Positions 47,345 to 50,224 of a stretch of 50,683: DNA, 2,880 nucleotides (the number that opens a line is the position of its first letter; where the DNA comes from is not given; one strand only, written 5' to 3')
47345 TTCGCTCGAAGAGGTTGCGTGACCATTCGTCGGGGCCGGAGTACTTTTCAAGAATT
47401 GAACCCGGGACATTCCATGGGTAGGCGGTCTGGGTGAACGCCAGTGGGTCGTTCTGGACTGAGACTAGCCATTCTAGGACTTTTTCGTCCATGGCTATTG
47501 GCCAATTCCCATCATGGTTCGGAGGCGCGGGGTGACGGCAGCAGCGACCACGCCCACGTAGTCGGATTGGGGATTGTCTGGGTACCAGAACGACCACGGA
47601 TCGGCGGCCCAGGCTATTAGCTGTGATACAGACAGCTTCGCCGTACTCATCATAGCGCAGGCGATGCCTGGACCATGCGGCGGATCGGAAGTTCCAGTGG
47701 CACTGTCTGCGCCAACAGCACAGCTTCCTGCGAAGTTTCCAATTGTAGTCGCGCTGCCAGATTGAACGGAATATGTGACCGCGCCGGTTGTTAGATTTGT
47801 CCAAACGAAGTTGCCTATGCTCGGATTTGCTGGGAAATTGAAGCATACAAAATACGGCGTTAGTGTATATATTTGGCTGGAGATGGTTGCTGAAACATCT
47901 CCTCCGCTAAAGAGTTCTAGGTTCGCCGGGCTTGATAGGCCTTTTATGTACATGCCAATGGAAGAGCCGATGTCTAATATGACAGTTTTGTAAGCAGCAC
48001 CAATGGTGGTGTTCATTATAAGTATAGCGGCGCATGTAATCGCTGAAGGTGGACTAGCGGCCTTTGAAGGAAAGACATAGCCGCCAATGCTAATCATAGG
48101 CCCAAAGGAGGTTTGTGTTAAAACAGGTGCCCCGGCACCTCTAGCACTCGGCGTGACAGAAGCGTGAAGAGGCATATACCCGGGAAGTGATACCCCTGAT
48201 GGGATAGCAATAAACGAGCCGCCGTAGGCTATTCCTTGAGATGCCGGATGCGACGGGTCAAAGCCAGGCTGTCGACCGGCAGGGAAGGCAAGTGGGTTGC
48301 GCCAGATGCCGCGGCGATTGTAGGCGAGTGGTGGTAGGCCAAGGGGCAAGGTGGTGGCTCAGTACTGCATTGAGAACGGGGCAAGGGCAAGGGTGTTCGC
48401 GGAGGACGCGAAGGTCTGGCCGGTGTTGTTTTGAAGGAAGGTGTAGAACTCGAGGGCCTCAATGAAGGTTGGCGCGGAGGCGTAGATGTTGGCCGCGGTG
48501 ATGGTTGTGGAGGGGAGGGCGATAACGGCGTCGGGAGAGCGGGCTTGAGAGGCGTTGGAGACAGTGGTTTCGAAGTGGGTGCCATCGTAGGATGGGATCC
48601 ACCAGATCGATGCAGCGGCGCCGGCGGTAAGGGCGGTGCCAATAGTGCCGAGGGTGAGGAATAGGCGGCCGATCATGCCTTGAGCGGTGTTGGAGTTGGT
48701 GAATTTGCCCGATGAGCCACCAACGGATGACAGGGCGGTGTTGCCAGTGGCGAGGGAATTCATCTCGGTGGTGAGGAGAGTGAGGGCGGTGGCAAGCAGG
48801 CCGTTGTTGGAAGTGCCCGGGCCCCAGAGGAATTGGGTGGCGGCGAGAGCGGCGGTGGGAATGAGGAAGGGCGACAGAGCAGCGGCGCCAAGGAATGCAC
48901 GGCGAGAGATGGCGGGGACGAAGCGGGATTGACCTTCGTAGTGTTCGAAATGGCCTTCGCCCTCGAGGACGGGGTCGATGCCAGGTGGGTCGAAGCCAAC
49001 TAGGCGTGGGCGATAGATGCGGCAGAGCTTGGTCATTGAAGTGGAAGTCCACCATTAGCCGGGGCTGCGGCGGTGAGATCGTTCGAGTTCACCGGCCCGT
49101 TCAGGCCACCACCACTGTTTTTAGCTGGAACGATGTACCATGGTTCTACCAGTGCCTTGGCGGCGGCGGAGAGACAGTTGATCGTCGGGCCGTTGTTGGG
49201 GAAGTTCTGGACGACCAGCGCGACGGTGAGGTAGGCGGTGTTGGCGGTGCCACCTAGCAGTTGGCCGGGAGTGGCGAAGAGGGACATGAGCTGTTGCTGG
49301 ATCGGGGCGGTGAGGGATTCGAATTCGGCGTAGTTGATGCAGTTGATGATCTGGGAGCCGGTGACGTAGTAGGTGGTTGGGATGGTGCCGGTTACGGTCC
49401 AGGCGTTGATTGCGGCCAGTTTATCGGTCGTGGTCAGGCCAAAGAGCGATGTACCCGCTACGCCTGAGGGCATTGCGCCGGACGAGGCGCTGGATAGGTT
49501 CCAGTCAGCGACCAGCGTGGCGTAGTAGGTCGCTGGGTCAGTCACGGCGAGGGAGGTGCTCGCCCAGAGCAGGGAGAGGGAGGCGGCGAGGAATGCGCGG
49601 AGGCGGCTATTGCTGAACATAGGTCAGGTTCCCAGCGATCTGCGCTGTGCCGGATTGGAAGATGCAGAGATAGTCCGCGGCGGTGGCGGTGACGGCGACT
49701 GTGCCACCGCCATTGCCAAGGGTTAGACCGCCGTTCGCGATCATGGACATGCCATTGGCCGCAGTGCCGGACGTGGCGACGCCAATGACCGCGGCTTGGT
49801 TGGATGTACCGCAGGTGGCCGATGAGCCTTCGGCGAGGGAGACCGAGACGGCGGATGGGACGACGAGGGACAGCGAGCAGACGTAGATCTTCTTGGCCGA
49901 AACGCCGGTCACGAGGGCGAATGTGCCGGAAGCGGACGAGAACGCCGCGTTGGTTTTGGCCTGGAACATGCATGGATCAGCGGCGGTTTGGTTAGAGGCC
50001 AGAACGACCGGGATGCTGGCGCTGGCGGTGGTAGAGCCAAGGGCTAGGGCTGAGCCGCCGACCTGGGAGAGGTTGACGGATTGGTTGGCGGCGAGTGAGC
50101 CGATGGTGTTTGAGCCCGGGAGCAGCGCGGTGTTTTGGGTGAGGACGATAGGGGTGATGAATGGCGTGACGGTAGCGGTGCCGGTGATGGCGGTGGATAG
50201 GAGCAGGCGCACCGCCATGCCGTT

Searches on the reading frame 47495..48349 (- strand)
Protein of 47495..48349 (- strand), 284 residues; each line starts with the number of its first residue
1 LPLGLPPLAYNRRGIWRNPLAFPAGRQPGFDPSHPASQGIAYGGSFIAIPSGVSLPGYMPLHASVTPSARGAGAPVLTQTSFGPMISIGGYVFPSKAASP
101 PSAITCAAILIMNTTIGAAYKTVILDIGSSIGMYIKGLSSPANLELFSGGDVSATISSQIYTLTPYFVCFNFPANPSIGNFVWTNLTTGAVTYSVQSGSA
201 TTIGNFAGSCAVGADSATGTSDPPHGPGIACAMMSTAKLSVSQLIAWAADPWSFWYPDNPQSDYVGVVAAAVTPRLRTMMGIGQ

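Call 6: search_protein_families(library=pfam, proteins=[window:47495-48349:-], max_evalue=0.1)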
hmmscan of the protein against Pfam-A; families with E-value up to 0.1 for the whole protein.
window:47495-48349:- (284 aa): 1 family
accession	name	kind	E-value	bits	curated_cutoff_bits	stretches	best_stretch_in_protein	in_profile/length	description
PF10618.14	Tail_tube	-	0.074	13.4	23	0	189-247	13-71/117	Phage tail tube protein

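Call 8: search_protein_families(library=phrogs, proteins=[window:47495-48349:-], max_evalue=0.01)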
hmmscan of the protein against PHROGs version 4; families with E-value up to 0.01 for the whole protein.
window:47495-48349:- (284 aa): 0 families

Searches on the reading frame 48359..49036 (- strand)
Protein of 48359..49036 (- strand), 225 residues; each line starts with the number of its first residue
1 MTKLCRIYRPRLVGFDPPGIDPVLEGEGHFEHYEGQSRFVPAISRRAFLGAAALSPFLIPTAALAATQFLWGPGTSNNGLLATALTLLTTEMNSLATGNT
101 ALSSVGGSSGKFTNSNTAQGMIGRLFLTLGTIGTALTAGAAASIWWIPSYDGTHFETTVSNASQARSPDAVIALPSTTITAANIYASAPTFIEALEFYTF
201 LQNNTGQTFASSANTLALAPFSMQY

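Call 6: search_protein_families(library=pfam, proteins=[window:48359-49036:-], max_evalue=0.1)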
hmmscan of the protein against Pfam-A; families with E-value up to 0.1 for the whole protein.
window:48359-49036:- (225 aa): 0 families

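Call 8: search_protein_families(library=phrogs, proteins=[window:48359-49036:-], max_evalue=0.01)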
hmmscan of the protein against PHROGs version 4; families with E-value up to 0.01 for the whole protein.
window:48359-49036:- (225 aa): 0 families

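Call 85: find_homologous_proteins(query=window:48359-49036:-, max_evalue=0.001)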
Query window:48359-49036:- (225 aa): 58 proteins with E <= 0.001 among 5337 candidates.
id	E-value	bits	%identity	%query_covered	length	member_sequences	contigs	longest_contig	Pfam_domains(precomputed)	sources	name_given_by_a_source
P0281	1.9e-140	484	100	100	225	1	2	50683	-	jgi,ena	jgi:hypothetical protein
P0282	1.5e-93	331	69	98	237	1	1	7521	-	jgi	jgi:hypothetical protein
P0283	1.0e-55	207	66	71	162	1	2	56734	-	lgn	-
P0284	7.5e-52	194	66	71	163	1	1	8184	-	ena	-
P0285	1.3e-51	193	63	70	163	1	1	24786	-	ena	-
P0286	6.2e-51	191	64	71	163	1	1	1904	-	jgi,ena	jgi:hypothetical protein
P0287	4.9e-45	172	60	71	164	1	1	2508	-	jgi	jgi:hypothetical protein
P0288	5.8e-45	172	63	67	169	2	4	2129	-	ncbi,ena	-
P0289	4.9e-44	169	58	71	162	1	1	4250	-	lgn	-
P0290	6.0e-44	168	60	71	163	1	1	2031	-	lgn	-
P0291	9.2e-44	168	60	71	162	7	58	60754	-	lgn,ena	-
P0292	2.4e-43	166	58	71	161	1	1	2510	-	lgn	-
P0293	4.2e-43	166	58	71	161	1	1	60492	-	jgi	jgi:hypothetical protein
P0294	5.3e-43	165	57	71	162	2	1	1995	-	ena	-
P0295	7.2e-42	162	57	71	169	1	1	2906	-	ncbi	-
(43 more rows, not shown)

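Call 87: find_encoding_contigs(protein=P0282, flank=10000, max_places=1)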
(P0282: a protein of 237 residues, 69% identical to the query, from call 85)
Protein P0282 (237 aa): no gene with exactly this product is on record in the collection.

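Call 88: find_encoding_contigs(protein=P0293, flank=10000, max_places=1)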
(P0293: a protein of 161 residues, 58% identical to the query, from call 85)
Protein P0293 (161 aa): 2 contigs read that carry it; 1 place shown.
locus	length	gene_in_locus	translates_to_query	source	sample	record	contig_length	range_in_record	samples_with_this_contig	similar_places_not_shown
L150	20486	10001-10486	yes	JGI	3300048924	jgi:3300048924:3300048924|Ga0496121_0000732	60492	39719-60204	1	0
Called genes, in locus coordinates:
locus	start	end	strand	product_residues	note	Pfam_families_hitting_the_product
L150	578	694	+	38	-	-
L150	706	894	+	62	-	-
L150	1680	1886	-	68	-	-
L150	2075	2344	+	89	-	-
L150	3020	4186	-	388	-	PF14659:Phage_int_SAM_3 (weak), PF00589:Phage_integrase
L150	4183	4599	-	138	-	-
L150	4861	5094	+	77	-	-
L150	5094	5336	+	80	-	-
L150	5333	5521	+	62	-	-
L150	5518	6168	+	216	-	PF13730:HTH_36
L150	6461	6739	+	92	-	-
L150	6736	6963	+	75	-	-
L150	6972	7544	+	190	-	-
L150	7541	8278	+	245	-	PF00574:CLP_protease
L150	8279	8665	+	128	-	-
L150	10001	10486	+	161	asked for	-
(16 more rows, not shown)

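Call 97: predict_structure(alignment_id=A5)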
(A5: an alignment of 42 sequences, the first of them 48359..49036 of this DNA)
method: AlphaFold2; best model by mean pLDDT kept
length: 225 residues; sequences in the alignment: 42
mean_pLDDT: 80.0   pTM: 0.66
mean pLDDT of the five models: 80.0, 76.7, 75.6, 75.2, 74.9
residues with pLDDT >= 90: 115; 70-90: 48; 50-70: 27; < 50: 35
segments of 3 or more residues with pLDDT < 50: 1-17, 23-25, 48-55, 106-108
pLDDT, mean of each block of 10 residues (from residue 1): 42 44 61 81 54 50 58 76 90 96 70 86 96 97 96 91 95 97 95 94 98 95 78
secondary structure, 60 per line:
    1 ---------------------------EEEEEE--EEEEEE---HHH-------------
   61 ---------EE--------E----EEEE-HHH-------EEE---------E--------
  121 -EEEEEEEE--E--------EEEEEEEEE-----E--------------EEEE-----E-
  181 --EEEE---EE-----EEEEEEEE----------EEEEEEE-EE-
elements in order: E28-33 E36-41 E85-88 E100-102 E122-129 E141-149 E170-173 E183-186 E197-204 E215-221

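Call 99: fold_search(model_id=the predicted structure, library=pdb)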
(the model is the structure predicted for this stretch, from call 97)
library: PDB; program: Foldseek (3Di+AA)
matches with E <= 10: 1228; with E <= 0.001: 0
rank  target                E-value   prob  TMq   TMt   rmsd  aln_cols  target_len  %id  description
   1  8wab_B                8.1e-03  0.89  0.28  0.33   9.9       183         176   13  Crystal structure of a chondroitin sulfate-binding carbohydrate binding module of a chondroitinase (released 2024-01-17)
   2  8qpg_TD               1.5e-02  0.89  0.24  0.39   7.2       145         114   12  Turret of Haloferax tailed virus 1 (released 2024-10-09)
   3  4e4d_X                2.6e-02  0.80  0.28  0.37   8.4       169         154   12  Crystal structure of mouse RANKL-OPG complex (released 2012-10-24)
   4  7vrn_I                2.6e-02  0.06  0.11  0.07  22.9       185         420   12  Structure of infectious bursal disease virus Gt strain (released 2022-03-30)
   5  8wab_A                2.7e-02  0.69  0.26  0.31   9.5       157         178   15  Crystal structure of a chondroitin sulfate-binding carbohydrate binding module of a chondroitinase (released 2024-01-17)
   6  6gjt_D                2.9e-02  0.63  0.26  0.32  25.9       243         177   10  Chlamydia protein Pgp3 studied at high resolution in a new crystal form (released 2018-07-25)
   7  6gjt_A                3.1e-02  0.63  0.25  0.30  25.2       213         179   10  Chlamydia protein Pgp3 studied at high resolution in a new crystal form (released 2018-07-25)
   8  8j3x_B                3.8e-02  0.93  0.22  0.13   6.9       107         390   10  Crystal structure of CBM6E from Saccharophagus degradans (released 2024-04-24)
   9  4gwm_B                3.8e-02  0.85  0.25  0.12   7.2       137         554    9  Crystal structure of human promeprin beta (released 2012-09-19)
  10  2wnv_E                3.8e-02  0.51  0.23  0.33   8.9       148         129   13  Complex between C1q globular heads and deoxyribose (released 2010-05-26)
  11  2w46_B                4.0e-02  0.82  0.29  0.44   7.0       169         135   12  CBM35 from Cellvibrio japonicus Abf62 (released 2009-01-27)
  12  6sco_A                4.0e-02  0.47  0.22  0.30   9.0       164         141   10  Cryo-EM Structure of Potato Leaf Roll Virus VLP (released 2019-10-02)
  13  8iq5_A                4.0e-02  0.30  0.21  0.10  12.7       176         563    9  Crystal structure of trimeric K2-2 TSP (released 2024-02-21)
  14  2cdo_A                4.3e-02  0.96  0.33  0.50  13.7       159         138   12  structure of agarase carbohydrate binding module in complex with neoagarohexaose (released 2006-02-16)
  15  4d8m                  4.5e-02  0.90  0.26  0.11   9.1       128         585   11  Crystal structure of Bacillus thuringiensis Cry5B nematocidal toxin (released 2012-12-19)
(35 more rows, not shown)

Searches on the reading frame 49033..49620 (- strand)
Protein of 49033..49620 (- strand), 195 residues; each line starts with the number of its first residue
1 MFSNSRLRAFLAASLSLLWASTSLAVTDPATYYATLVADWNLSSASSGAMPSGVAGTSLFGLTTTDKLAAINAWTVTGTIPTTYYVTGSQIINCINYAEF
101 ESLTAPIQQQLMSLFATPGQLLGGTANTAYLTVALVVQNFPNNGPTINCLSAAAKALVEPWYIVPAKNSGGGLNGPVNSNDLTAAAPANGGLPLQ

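Call 6: search_protein_families(library=pfam, proteins=[window:49033-49620:-], max_evalue=0.1)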
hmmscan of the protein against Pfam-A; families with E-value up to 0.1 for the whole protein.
window:49033-49620:- (195 aa): 0 families

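Call 8: search_protein_families(library=phrogs, proteins=[window:49033-49620:-], max_evalue=0.01)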
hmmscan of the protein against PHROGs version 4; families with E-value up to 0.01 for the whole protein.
window:49033-49620:- (195 aa): 0 families

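Call 10: find_encoding_contigs(protein=window:49033-49620:-, flank=10000, max_places=6)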
Protein window:49033-49620:- (195 aa): 6 contigs read that carry it; 6 places shown.
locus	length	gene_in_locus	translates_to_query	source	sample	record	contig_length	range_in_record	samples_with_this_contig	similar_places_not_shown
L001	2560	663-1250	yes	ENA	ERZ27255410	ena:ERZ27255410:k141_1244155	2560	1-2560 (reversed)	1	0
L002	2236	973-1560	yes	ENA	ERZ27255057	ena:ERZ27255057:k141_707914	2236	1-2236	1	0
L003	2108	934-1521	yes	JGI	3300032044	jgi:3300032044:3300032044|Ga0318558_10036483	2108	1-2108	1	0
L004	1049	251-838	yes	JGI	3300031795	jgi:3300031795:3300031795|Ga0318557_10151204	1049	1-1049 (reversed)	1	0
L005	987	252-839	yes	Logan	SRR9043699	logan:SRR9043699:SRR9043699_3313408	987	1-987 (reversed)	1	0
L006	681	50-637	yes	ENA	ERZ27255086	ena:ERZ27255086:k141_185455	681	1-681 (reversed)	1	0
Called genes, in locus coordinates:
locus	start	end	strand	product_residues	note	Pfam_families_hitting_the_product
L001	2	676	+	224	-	?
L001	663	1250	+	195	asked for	-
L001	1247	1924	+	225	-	-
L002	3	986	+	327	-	?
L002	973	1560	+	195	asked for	-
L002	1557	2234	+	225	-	?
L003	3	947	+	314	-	?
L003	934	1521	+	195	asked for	-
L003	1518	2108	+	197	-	?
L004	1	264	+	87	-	?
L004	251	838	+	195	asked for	-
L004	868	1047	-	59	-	?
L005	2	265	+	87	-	?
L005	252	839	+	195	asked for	-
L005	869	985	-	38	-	?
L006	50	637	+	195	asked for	-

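Call 78: find_homologous_proteins(query=window:49033-49620:-, max_evalue=0.001)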
Query window:49033-49620:- (195 aa): 16 proteins with E <= 0.001 among 939 candidates.
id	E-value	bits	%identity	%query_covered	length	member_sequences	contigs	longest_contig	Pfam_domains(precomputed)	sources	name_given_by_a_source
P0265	1.9e-118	411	99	100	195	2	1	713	-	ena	-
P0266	7.6e-44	168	57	79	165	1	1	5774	-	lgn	-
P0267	3.3e-43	166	54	78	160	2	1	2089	-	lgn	-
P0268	3.4e-43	166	55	78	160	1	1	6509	-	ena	-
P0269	5.1e-43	165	55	79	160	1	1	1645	-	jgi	jgi:hypothetical protein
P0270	2.1e-41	160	53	79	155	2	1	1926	-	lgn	-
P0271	7.1e-41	158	53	79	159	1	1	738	-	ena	-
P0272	1.1e-38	151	54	77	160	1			-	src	-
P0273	1.2e-38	151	55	67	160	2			-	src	-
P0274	2.8e-36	143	51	77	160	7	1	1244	-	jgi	-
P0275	3.3e-34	136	48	78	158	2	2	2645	-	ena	-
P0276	4.4e-34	136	51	77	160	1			-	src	-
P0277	4.4e-33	133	49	79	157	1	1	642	-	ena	-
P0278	5.7e-33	132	46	80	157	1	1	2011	-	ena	-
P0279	3.4e-29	120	47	79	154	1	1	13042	-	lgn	-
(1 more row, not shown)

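Call 80: find_encoding_contigs(protein=P0279, flank=10000, max_places=1)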
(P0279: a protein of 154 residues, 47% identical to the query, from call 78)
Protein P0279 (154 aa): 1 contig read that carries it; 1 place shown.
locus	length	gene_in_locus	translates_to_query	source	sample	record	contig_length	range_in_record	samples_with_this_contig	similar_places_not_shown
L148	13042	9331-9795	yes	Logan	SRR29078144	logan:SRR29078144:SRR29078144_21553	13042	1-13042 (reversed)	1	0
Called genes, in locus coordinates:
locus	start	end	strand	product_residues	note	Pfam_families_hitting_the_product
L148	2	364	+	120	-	?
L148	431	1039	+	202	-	-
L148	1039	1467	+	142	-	-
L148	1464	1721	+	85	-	-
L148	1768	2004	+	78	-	-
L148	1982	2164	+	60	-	-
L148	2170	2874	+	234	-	-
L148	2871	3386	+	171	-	PF00436:SSB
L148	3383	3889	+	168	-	-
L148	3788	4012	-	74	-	-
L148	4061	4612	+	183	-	-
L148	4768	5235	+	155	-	-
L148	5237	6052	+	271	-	-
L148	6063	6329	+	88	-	-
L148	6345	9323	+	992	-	PF18998:Flg_new_2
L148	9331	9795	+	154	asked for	-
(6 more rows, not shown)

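Call 81: find_encoding_contigs(protein=P0268, flank=10000, max_places=1)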
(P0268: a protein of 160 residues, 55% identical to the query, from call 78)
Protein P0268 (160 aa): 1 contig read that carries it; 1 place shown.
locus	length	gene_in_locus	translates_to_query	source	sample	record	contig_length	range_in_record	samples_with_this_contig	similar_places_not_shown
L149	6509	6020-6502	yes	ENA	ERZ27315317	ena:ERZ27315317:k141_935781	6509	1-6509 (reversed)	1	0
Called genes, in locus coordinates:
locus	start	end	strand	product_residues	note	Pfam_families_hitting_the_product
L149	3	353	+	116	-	?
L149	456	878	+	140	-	-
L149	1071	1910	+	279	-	-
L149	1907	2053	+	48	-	-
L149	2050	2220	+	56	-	-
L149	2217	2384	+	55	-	-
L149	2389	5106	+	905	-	-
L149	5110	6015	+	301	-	PF23140:Gp80 (faint)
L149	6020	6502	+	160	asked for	-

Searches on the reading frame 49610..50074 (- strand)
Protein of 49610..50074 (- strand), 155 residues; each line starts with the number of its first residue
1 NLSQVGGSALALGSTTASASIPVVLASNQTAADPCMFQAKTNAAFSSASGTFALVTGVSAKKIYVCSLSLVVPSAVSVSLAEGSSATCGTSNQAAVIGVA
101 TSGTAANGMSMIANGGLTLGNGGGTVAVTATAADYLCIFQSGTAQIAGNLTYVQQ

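Call 28: find_related_loci(query=A2, collection=genome_contigs, flank=10000)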
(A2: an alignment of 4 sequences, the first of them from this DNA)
Query A2 (155 aa) in genome_contigs; peptide patterns used: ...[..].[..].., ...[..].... (x = any residue, [..] = any of these).
58 stretches matched a pattern; 3 encode a relative of the query (tblastn E <= 1e-3); 3 distinct loci.
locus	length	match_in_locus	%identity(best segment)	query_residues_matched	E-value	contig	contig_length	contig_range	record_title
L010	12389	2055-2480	51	10-155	3e-33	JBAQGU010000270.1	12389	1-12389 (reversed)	MAG: Roseiarcus sp. isolate MFD09215_ilm_asm_bin20 k127_159543, whole genome shotgun sequence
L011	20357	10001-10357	52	33-155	3e-28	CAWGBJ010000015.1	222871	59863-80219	MAG: uncultured Alphaproteobacteria bacterium isolate MFD06714.bin.1.152 genome assembly, contig: contig_3723, whole gen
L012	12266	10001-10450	44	13-155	2e-22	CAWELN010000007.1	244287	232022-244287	MAG: uncultured Actinomycetes bacterium isolate MFD05841.bin.2.21 genome assembly, contig: contig_1652, whole genome sho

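Call 29: find_related_loci(query=A2, collection=viral_contigs, flank=10000)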
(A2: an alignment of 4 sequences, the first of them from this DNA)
Query A2 (155 aa) in viral_contigs; peptide patterns used: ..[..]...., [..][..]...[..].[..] (x = any residue, [..] = any of these).
64 stretches matched a pattern; 12 encode a relative of the query (tblastn E <= 1e-3); 12 distinct loci.
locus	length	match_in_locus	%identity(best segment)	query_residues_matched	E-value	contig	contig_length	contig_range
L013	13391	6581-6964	75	26-155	6e-47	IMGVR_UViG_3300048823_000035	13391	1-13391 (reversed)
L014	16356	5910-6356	74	8-155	2e-38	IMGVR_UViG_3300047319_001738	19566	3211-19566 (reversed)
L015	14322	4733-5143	53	18-155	5e-38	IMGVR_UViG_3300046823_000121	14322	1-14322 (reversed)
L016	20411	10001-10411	53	18-155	5e-38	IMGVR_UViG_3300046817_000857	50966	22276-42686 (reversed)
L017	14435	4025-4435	53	18-155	5e-38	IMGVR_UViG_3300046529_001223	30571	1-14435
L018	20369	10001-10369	56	30-155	1e-36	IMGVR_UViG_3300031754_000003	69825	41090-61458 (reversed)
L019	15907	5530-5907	50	29-155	4e-30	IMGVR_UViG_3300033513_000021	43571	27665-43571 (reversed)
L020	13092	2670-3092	49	13-155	1e-29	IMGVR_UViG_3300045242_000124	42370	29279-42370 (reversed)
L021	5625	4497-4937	47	8-155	7e-27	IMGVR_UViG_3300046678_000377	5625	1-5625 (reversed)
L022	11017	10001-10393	45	16-155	2e-23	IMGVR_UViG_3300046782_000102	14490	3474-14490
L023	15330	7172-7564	45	16-155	2e-23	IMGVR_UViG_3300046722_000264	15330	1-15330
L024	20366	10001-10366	44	32-155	3e-21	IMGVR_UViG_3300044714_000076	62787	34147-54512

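Call 72: search_protein_representatives(alignment_id=A1)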
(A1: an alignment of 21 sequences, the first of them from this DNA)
Query: 21 sequences, 150 profile positions. Proteins with E-value up to 0.001 (for the whole library): 5718; up to 1e-10: 3829; up to 1e-30: 890. The best 150 are listed.
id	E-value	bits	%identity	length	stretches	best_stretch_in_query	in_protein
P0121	3.5e-48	179.5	-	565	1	3-150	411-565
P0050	5.4e-48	178.9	-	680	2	10-150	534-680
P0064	8.3e-48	178.3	-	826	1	3-150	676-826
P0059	1.3e-47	177.7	-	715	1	11-150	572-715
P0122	2.5e-47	176.7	-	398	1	11-150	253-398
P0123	3.1e-47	176.4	-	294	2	36-148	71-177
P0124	5.8e-47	175.5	-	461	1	10-150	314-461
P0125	9.2e-47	174.9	-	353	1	9-150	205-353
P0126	6.4e-46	172.1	-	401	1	4-150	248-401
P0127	1.5e-45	171.0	-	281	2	5-150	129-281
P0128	3.3e-45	169.8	-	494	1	11-150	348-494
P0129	3.4e-45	169.8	-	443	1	10-150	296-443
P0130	6.3e-45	168.9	-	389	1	18-150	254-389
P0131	1.1e-44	168.1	-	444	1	3-150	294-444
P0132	1.2e-44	168.0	-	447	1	15-150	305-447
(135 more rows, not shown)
